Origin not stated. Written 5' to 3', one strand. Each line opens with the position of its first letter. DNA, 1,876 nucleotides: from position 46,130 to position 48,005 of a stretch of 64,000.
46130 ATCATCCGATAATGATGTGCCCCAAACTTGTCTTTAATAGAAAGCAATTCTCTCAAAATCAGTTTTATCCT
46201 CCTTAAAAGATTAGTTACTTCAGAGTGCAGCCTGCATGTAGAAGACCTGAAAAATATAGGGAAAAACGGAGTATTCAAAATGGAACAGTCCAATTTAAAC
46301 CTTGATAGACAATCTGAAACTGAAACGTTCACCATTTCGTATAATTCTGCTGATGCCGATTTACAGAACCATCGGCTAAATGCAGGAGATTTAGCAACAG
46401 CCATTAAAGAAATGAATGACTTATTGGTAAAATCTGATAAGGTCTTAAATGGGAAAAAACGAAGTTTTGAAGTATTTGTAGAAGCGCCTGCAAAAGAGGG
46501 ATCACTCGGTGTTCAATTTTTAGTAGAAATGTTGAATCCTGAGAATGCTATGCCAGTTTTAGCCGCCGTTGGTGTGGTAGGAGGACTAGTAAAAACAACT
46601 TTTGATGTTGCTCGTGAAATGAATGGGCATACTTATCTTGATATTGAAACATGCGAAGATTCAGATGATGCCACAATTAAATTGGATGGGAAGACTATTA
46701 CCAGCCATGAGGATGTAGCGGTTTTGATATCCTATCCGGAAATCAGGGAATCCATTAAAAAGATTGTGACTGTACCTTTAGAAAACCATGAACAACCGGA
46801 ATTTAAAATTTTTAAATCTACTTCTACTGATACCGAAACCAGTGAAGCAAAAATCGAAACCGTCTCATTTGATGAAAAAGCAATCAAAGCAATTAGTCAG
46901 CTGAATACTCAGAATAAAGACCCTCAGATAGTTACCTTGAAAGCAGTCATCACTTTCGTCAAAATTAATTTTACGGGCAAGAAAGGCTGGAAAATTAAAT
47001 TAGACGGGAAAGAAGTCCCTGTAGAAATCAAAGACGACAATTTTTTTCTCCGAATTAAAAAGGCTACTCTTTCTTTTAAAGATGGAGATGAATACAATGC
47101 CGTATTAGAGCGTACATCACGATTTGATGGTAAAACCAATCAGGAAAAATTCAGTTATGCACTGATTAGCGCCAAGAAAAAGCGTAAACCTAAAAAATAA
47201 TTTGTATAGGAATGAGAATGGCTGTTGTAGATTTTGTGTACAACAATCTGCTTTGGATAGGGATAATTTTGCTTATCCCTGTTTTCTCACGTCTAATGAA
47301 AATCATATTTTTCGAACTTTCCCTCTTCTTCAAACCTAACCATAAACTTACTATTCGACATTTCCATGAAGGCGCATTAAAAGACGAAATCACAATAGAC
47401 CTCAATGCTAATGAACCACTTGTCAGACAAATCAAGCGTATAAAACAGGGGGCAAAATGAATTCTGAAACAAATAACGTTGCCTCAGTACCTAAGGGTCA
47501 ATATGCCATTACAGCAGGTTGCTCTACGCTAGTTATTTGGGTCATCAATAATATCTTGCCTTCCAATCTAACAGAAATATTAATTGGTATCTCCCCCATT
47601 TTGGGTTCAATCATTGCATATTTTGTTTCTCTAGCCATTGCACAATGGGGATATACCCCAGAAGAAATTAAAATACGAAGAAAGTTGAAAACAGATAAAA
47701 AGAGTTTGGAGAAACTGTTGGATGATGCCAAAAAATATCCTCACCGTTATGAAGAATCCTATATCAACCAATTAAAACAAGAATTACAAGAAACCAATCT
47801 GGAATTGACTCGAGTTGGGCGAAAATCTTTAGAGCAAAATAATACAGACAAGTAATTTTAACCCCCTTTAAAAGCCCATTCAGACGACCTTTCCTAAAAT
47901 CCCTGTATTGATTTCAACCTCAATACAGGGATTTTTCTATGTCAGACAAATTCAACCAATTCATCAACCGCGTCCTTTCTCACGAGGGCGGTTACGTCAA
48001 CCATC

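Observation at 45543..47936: Lysogeny-arm cargo: a lipoprotein gene and an AT-rich, DUS-free three-gene operon downstream of the repressor gene; candidate undescribed exclusion/defence module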

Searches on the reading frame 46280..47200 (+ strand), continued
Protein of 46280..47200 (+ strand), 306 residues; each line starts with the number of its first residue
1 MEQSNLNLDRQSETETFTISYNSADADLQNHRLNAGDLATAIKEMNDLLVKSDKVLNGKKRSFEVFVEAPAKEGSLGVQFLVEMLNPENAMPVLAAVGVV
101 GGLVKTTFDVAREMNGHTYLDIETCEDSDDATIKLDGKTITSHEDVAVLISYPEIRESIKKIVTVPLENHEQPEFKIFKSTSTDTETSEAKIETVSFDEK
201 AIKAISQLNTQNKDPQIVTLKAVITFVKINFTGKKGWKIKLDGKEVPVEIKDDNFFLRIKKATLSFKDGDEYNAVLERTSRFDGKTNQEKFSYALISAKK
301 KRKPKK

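Call 100: search_dna_similar(query=P0029, collection=plasmids, mode=protein, max_evalue=0.001, max_rows=30)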
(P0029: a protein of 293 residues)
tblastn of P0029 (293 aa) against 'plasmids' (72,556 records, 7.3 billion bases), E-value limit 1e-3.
Records with a match: 34; places in all: 35; records where one place covers at least 80% of the query: 33.
Best place of each record, by identity: <60% 34.
By first word of the organism name: Pseudomonas 30; Proteus 2; Ewingella 1; Burkholderia 1.
By predicted mobility (MOB-suite, as given by PLSDB): non-mobilizable 32; mobilizable 2.
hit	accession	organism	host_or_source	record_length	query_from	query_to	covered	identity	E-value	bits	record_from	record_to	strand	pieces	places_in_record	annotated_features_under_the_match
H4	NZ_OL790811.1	Proteus mirabilis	-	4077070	6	292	98%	33.3%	6e-44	166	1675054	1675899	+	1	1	none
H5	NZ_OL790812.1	Proteus mirabilis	-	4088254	6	292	98%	33.3%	6e-44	166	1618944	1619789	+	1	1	none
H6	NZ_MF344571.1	Pseudomonas aeruginosa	-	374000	6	292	98%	32.7%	4e-26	115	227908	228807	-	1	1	hypothetical protein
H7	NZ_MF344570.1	Pseudomonas aeruginosa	-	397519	6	292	98%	32.7%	4e-26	115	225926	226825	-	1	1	hypothetical protein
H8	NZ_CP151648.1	Pseudomonas aeruginosa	Homo sapiens,sputum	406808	6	292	98%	32.7%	4e-26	115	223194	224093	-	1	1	hypothetical protein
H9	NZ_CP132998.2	Pseudomonas aeruginosa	Homo sapiens,sputum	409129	6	292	98%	32.7%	4e-26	115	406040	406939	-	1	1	hypothetical protein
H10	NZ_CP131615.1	Pseudomonas aeruginosa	Homo sapiens,sputum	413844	6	292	98%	32.7%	4e-26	115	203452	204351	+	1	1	hypothetical protein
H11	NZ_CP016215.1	Pseudomonas aeruginosa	Homo sapiens,sputum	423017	6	292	98%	32.7%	4e-26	115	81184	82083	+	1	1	hypothetical protein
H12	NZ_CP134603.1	Pseudomonas putida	Homo sapiens,stool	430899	6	292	98%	32.7%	4e-26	115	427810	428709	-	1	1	hypothetical protein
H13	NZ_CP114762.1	Pseudomonas aeruginosa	Homo sapiens,blood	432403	6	292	98%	32.7%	4e-26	115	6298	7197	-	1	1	hypothetical protein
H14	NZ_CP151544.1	Pseudomonas aeruginosa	Homo sapiens,urine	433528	6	292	98%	32.7%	4e-26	115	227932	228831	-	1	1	hypothetical protein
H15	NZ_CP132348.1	Pseudomonas fulva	Homo sapiens,urine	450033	6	292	98%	32.7%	4e-26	115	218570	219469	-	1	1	hypothetical protein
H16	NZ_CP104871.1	Pseudomonas aeruginosa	humen being,catheter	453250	6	292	98%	32.7%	4e-26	115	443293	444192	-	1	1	hypothetical protein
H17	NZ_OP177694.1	Pseudomonas aeruginosa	-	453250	6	292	98%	32.7%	4e-26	115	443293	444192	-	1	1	hypothetical protein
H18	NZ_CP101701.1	Pseudomonas asiatica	water,poultry farm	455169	6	292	98%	32.7%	4e-26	115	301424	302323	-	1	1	hypothetical protein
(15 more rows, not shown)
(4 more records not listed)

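Call 101: get_annotated_region(hit=H11, flank=5000)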
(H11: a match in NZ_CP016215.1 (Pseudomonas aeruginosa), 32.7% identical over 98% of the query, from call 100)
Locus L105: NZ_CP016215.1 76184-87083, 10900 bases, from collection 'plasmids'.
description: Pseudomonas aeruginosa strain PA121617 plasmid pBM413, complete sequence
organism: Pseudomonas aeruginosa (NCBI taxid 287)
taxonomy: Bacteria; Pseudomonadota; Gammaproteobacteria; Pseudomonadales; Pseudomonadaceae; Pseudomonas; Pseudomonas aeruginosa
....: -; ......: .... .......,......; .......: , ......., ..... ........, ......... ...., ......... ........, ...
typing (MOB-suite, as given by PLSDB): non-mobilizable; replicon rep_cluster_1115,rep_cluster_1254; mating-pair formation MPF_I
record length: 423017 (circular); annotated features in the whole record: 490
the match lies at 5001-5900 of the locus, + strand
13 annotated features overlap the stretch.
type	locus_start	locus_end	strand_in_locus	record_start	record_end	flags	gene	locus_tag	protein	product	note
CDS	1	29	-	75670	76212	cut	-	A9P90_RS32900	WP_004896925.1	plasmid replication DNA-binding protein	-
CDS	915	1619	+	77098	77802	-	-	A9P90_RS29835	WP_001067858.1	IS6-like element IS26 family transposase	GO:0006313 - DNA transposition [Evidence IEA]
CDS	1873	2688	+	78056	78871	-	-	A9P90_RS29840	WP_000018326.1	aminoglycoside O-phosphotransferase APH(3')-Ia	-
predicted_resistance_gene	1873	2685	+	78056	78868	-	aph(3')-Ia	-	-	aminoglycoside O-phosphotransferase APH(3')-Ia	predicted by amrfinderplus; class AMINOGLYCOSIDE; identity 100.0%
CDS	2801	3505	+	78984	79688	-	-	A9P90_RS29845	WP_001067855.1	IS6-like element IS26 family transposase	GO:0006313 - DNA transposition [Evidence IEA]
CDS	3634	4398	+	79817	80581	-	-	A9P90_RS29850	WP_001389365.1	IS6-like element IS6100 family transposase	GO:0006313 - DNA transposition [Evidence IEA]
CDS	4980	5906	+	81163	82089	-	-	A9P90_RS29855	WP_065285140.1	hypothetical protein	-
CDS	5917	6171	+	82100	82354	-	-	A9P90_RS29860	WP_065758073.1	hypothetical protein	-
CDS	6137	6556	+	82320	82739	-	-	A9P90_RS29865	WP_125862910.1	hypothetical protein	-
CDS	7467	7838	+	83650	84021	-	-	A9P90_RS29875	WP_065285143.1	hypothetical protein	-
CDS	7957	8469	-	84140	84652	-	-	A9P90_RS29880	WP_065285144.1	hypothetical protein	-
CDS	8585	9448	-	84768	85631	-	-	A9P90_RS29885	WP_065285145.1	3'-5' exonuclease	-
CDS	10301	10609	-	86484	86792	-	-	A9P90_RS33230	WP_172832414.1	hypothetical protein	-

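Call 102: get_annotated_region(hit=H4, flank=6000)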
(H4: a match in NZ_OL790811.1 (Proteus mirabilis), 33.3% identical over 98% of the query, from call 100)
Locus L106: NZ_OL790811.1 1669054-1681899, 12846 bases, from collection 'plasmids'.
description: Proteus mirabilis strain H63 plasmid unnamed, complete sequence
organism: Proteus mirabilis (NCBI taxid 584)
taxonomy: Bacteria; Pseudomonadota; Gammaproteobacteria; Enterobacterales; Morganellaceae; Proteus; Proteus mirabilis
host: -; source: -; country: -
typing (MOB-suite, as given by PLSDB): mobilizable; relaxase MOBP
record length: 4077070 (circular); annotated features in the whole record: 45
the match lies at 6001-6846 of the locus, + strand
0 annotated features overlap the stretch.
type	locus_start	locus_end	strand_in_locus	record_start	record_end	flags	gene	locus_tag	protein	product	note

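Call 107: search_protein_families(library=ncbifam, proteins=[L097:4989-5876:+, L105:4980-5906:+, L012:7001-7954:+, L018:7001-7903:+], max_evalue=0.001)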
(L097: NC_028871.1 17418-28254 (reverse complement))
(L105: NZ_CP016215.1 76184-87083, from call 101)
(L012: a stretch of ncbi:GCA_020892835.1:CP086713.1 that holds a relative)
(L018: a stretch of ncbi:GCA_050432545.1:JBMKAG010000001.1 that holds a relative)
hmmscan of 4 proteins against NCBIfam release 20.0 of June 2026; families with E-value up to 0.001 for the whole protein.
L097:4989-5876:+ (295 aa): 1 family
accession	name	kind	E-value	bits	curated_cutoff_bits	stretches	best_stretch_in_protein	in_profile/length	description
NF053583.1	LAPAL_fam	equivalog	9.4e-67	225.4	60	1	6-284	1-291/292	LAPAL motif-containing putative phage structural protein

L105:4980-5906:+ (308 aa): 1 family
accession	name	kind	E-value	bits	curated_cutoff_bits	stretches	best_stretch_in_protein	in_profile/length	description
NF053583.1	LAPAL_fam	equivalog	6.9e-50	170.1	60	1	10-299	1-290/292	LAPAL motif-containing putative phage structural protein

L012:7001-7954:+ (317 aa): 1 family
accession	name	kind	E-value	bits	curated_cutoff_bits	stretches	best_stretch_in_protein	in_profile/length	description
NF053583.1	LAPAL_fam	equivalog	6e-49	167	60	1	15-301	1-290/292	LAPAL motif-containing putative phage structural protein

L018:7001-7903:+ (300 aa): 1 family
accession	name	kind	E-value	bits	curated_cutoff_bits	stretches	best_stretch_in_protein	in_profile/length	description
NF053583.1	LAPAL_fam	equivalog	1.6e-54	185.3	60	1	11-288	1-291/292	LAPAL motif-containing putative phage structural protein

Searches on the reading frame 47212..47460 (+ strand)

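Call 3: search_protein_families(library=pfam, proteins=[window:47212-47460:+], max_evalue=1)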
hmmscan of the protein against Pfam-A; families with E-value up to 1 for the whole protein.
window:47212-47460:+ (82 aa): 0 families

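Call 4: search_protein_families(library=padloc, proteins=[window:47212-47460:+], max_evalue=1)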
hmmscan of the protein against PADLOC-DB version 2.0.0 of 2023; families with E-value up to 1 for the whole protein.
window:47212-47460:+ (82 aa): 0 families

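Call 5: search_protein_families(library=phrogs, proteins=[window:47212-47460:+], max_evalue=0.1)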
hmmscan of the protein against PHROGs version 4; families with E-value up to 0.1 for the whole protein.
window:47212-47460:+ (82 aa): 1 family
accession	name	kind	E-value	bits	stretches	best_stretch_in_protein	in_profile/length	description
phrog_15510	-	unknown function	0.0037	18.7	1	14-68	6-60/82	-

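Call 6: search_protein_families(library=ncbifam, proteins=[window:47212-47460:+], max_evalue=0.1)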
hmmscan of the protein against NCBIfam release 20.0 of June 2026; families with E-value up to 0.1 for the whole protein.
window:47212-47460:+ (82 aa): 0 families

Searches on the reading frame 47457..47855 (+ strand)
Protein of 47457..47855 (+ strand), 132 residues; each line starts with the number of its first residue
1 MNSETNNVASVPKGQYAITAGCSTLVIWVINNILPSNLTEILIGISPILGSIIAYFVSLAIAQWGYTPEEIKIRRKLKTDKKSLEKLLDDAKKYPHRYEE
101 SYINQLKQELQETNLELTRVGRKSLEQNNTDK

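Call 3: search_protein_families(library=pfam, proteins=[window:47457-47855:+], max_evalue=1)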
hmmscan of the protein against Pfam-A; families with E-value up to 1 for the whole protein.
window:47457-47855:+ (132 aa): 2 families
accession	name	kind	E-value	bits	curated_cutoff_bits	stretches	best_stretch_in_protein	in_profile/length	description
PF06305.16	LapA_dom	-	0.055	13.8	28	1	41-89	21-61/64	Lipopolysaccharide assembly protein A domain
PF16515.11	HIP1_clath_bdg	-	0.094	13.6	28.8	1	76-128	24-78/99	Clathrin-binding domain of Huntingtin-interacting protein 1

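Call 4: search_protein_families(library=padloc, proteins=[window:47457-47855:+], max_evalue=1)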
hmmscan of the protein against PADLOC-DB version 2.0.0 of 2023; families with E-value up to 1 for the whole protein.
window:47457-47855:+ (132 aa): 0 families

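Call 5: search_protein_families(library=phrogs, proteins=[window:47457-47855:+], max_evalue=0.1)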
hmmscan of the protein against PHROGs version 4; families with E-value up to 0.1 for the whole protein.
window:47457-47855:+ (132 aa): 1 family
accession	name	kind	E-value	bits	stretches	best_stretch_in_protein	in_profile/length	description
phrog_8369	-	other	0.00041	21.5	1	38-114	15-70/192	hol-like chemotaxis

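Call 6: search_protein_families(library=ncbifam, proteins=[window:47457-47855:+], max_evalue=0.1)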
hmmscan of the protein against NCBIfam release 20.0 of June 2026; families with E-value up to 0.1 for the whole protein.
window:47457-47855:+ (132 aa): 1 family
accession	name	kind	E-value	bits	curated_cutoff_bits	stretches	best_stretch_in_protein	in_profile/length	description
NF009442.0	PRK12798.1-4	equivalog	0.093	11.9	462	0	69-113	198-245/446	chemotaxis protein MotC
